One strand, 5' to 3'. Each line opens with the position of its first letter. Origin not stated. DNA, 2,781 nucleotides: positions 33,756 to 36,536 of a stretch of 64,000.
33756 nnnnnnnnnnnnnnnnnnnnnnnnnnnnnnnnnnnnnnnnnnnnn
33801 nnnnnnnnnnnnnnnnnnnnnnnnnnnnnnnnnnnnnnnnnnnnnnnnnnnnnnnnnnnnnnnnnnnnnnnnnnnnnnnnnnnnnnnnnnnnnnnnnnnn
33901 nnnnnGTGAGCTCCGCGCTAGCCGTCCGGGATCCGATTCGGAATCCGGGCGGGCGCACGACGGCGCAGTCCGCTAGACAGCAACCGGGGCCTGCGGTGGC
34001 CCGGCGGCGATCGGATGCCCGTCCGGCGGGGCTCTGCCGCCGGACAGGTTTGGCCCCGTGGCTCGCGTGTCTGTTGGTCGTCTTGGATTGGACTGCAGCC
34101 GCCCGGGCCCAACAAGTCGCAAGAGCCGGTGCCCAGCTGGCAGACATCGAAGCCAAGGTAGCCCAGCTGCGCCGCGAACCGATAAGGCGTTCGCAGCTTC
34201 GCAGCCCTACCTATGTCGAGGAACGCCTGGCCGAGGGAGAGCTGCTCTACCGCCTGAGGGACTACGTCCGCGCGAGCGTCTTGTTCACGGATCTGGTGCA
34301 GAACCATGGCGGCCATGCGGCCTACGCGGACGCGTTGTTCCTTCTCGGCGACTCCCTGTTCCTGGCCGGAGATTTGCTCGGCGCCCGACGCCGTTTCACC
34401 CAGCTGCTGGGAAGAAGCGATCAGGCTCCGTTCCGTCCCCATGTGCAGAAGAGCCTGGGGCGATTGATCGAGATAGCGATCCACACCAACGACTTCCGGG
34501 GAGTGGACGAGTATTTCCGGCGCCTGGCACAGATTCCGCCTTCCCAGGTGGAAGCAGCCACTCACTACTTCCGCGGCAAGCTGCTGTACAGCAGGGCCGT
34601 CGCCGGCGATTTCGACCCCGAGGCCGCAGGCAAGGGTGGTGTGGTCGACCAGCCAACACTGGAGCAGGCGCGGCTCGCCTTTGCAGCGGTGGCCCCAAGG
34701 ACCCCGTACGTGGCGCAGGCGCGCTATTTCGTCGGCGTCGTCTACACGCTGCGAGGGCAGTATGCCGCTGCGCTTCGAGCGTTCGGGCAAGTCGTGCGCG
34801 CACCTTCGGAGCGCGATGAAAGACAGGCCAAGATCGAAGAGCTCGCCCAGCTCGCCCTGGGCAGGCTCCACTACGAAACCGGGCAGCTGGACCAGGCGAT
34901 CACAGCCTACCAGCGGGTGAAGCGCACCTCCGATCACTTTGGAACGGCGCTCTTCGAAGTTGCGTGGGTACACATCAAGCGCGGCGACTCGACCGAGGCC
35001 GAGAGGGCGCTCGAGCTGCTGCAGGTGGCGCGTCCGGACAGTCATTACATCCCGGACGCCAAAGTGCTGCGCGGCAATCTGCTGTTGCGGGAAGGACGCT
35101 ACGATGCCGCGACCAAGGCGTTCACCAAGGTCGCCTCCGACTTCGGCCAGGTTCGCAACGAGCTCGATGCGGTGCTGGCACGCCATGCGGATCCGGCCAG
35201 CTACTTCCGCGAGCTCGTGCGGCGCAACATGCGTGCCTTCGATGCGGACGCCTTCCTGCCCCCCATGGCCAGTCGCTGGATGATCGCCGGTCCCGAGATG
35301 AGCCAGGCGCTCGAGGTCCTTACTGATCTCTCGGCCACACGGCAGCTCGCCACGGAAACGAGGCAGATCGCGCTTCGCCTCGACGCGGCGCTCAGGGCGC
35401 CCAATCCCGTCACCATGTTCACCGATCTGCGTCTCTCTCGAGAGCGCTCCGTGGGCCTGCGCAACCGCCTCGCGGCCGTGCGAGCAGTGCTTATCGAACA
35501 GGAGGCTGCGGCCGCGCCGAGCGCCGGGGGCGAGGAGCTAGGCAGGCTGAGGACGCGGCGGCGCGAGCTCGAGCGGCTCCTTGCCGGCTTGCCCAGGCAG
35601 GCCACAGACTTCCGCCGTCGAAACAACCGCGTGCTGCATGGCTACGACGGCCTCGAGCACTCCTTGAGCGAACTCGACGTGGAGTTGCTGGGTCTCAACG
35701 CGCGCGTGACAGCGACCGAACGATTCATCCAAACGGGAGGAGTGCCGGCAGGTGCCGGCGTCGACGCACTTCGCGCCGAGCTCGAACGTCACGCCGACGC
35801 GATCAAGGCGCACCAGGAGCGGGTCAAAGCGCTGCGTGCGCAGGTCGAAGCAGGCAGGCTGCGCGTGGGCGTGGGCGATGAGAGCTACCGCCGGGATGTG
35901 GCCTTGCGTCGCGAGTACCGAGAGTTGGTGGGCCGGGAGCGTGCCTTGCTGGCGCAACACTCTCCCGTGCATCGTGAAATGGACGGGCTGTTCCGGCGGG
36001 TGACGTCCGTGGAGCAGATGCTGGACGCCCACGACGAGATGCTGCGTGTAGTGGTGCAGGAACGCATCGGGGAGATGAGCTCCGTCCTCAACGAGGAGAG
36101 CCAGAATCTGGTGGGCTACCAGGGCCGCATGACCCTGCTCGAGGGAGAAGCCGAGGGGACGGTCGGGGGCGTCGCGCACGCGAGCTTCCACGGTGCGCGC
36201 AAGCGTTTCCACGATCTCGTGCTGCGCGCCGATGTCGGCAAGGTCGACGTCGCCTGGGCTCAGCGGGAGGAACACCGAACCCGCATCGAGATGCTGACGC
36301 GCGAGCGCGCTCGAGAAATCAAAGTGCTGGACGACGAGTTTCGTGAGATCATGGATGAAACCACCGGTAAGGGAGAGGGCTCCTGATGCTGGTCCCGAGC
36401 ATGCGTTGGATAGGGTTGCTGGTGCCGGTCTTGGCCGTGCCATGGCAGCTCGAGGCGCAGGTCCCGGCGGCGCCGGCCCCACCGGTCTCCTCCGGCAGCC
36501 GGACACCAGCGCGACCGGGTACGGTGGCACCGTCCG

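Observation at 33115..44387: Seven-gene, translationally coupled Glt/Nfs-like trans-envelope operon with non-canonical composition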

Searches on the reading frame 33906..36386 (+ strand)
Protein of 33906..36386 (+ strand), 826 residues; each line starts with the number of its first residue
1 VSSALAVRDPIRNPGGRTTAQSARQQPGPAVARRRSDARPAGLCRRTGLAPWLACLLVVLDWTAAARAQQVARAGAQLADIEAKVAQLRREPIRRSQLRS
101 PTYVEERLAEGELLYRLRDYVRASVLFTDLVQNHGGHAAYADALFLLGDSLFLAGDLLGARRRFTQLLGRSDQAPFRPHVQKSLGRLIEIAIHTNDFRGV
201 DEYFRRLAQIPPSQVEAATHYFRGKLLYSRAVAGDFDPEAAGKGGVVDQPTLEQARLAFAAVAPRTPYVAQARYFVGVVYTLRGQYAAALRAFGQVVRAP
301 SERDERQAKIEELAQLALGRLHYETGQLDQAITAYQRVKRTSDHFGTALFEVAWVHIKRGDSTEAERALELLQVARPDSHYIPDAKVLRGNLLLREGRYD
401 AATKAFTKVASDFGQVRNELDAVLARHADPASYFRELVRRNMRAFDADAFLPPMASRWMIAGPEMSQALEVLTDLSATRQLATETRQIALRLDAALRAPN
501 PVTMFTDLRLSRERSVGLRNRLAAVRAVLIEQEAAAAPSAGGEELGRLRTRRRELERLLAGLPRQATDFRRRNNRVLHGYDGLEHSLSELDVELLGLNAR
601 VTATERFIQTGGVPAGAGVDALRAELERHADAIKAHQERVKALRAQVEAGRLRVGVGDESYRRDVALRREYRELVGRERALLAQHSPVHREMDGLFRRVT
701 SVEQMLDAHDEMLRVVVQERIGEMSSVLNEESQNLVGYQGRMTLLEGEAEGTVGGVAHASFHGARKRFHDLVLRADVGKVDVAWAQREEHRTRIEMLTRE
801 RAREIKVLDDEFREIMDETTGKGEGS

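Call 4: search_protein_families(library=pfam, proteins=[window:33906-36386:+], max_evalue=0.01)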
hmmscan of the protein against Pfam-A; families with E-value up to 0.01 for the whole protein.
window:33906-36386:+ (826 aa): 18 families
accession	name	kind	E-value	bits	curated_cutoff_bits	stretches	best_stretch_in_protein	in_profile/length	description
PF07719.23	TPR_2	-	3.2e-15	55.3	27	0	315-338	4-27/34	Tetratricopeptide repeat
PF13174.12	TPR_6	-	7.4e-13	48.7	26.3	0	314-339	2-27/33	Tetratricopeptide repeat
PF13424.12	TPR_12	-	7.2e-10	39.4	30.1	0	314-370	5-69/77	Tetratricopeptide repeat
PF00515.34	TPR_1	-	1.1e-09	38.1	27.8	0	317-338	6-27/34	Tetratricopeptide repeat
PF13432.12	TPR_16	-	1.6e-08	35.2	32.7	2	316-379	1-64/65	Tetratricopeptide repeat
PF13181.12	TPR_8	-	4e-08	33.2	25.7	0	316-338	5-27/34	Tetratricopeptide repeat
PF09976.15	TPR_21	-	2.5e-07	31.1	25.5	1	312-415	76-178/193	Tetratricopeptide repeat-like domain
PF14559.12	TPR_19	-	2.8e-07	31.2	25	0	283-340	4-53/68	Tetratricopeptide repeat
PF10602.15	RPN7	-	7.9e-06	26.1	29.6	1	314-419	38-147/174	26S proteasome subunit RPN7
PF23914.1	TPR_CcmH_CycH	-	1.6e-05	25.2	42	1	317-411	55-149/158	Cytochrome c-type biogenesis protein H TPR domain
PF17874.7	TPR_MalT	-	3.9e-05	23.5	45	1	271-409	81-228/336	MalT-like TPR region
PF09613.16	HrpB1_HrpK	-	4.9e-05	23.4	29.3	0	347-411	12-73/126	Bacterial type III secretion protein (HrpB1_HrpK)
PF25064.1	ARM_TT21_5th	-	6.4e-05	23.7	27.8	0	313-411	2-100/117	TT21 fifth ARM repeats domain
PF13176.12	TPR_7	-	0.00018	21.8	27.9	0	316-341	3-28/36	Tetratricopeptide repeat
PF13414.12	TPR_11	-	0.00023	21.2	26.8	0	319-337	1-19/42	TPR repeat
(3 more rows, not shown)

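Call 5: search_protein_families(library=ncbifam, proteins=[window:33906-36386:+], max_evalue=0.01)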
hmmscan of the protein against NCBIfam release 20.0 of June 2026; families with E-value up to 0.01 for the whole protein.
window:33906-36386:+ (826 aa): 15 families
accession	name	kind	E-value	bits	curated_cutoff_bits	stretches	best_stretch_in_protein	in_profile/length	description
NF033756.1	gliding_GltC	equivalog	1.3e-29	103.5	450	1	105-437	118-450/622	adventurous gliding motility protein GltC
TIGR02795.1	tol_pal_ybgF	equivalog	1.6e-24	86.8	90.1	3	258-339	27-103/119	tol-pal system protein YbgF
TIGR02917.1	PEP_TPR_lipo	equivalog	8.9e-08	30.5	312.2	1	311-412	702-802/899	XrtA/PEP-CTERM system TPR-repeat protein PrsT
NF033920.0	C39_PA2778_fam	equivalog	5.3e-06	26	150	1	311-370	189-248/255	PA2778 family cysteine peptidase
TIGR03302.1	OM_YfiO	subfamily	1.8e-05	24.3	81.4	0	282-386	45-155/239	outer membrane protein assembly factor BamD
NF008068.0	PRK10803.1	equivalog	0.00012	22.1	383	0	376-423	173-220/263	cell division protein CpoB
TIGR02552.1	LcrH_SycD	equivalog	0.0002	21.1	104.8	0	316-372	56-112/136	SycD/LcrH family type III secretion system chaperone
NF040959.1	MamA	equivalog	0.00021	20.8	200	1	277-408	44-164/204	magnetosome protein MamA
TIGR02561.1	HrpB1_HrpK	equivalog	0.0004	20.3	123.85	0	359-415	29-82/183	HrpB1 family type III secretion system apparatus protein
NF008757.0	PRK11788.1-5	equivalog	0.00054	19.2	363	0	314-364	216-267/388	lipopolysaccharide assembly protein LapB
NF052312.1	T9SS_PorW_SprE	equivalog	0.0023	16.7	250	0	305-411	98-207/716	type IX secretion system periplasmic lipoprotein PorW/SprE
NF033762.1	social_mot_Tgl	equivalog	0.0024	17.2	225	1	267-409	97-230/252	social motility TPR repeat lipoprotein Tgl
NF052415.1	T3SS_chap_SctY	equivalog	0.0067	16.9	70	0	351-411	11-68/106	type III secretion apparatus assembly chaperone SctY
NF047371.1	FlcA_CTERM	equivalog_domain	0.007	14.9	300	0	273-423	395-547/646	periplasmic flagellar collar protein FlcA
TIGR02521.1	type_IV_pilW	equivalog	0.0086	15.6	154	0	317-370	140-193/234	type IV pilus biogenesis/stability protein PilW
